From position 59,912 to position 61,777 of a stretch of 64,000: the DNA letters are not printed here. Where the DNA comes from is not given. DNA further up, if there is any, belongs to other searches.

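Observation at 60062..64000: Tandem family expansion of GT-C-like membrane glycosyltransferases around tRNA-His, part of a wider envelope-glycosylation inventory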

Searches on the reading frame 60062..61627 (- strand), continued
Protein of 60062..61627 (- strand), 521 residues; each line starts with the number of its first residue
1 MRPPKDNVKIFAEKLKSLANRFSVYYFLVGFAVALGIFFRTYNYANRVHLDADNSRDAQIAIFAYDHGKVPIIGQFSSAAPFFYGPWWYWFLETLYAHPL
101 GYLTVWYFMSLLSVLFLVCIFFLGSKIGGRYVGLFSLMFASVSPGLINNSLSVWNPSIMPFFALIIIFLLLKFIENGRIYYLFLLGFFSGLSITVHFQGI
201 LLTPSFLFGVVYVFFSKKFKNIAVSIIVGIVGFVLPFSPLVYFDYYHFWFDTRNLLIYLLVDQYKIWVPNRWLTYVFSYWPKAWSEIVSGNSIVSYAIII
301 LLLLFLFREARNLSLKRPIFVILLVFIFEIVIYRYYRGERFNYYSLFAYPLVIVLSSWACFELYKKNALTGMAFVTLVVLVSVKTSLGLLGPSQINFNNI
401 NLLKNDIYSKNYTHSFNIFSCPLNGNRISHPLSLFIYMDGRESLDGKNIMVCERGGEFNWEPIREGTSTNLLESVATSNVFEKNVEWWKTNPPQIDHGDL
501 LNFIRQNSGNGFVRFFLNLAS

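Call 89: search_protein_families(library=pfam, proteins=[P0196, P0278, P0226], max_evalue=0.001)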
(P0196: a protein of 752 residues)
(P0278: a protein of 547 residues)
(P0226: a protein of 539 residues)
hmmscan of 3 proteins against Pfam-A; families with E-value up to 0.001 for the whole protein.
P0196 (752 aa): 3 families
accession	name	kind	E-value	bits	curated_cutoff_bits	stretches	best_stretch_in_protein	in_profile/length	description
PF00535.33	Glycos_transf_2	-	1.3e-35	123.3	23.3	1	12-173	1-156/168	Glycosyl transferase family 2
PF13641.12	Glyco_tranf_2_3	-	5.2e-08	33.6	27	1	11-119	3-114/230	Glycosyltransferase like family 2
PF10111.15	Glyco_tranf_2_2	-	1.1e-06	28.8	27.3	1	12-117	1-107/276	Glycosyltransferase like family 2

P0278 (547 aa): 0 families

P0226 (539 aa): 1 family
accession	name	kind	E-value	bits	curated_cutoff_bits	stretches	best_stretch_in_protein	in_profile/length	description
PF13231.12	PMT_2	-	5.7e-06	27.1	26.1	1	91-239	2-150/160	Dolichyl-phosphate-mannose-protein mannosyltransferase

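Call 99: search_protein_families(library=ncbifam, proteins=[L001:6720-8246:-, L001:5218-6717:-], max_evalue=0.01)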
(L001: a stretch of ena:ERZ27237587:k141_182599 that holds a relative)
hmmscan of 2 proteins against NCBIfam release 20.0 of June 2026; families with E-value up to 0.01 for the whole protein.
L001:6720-8246:- (508 aa): 0 families

L001:5218-6717:- (499 aa): 0 families
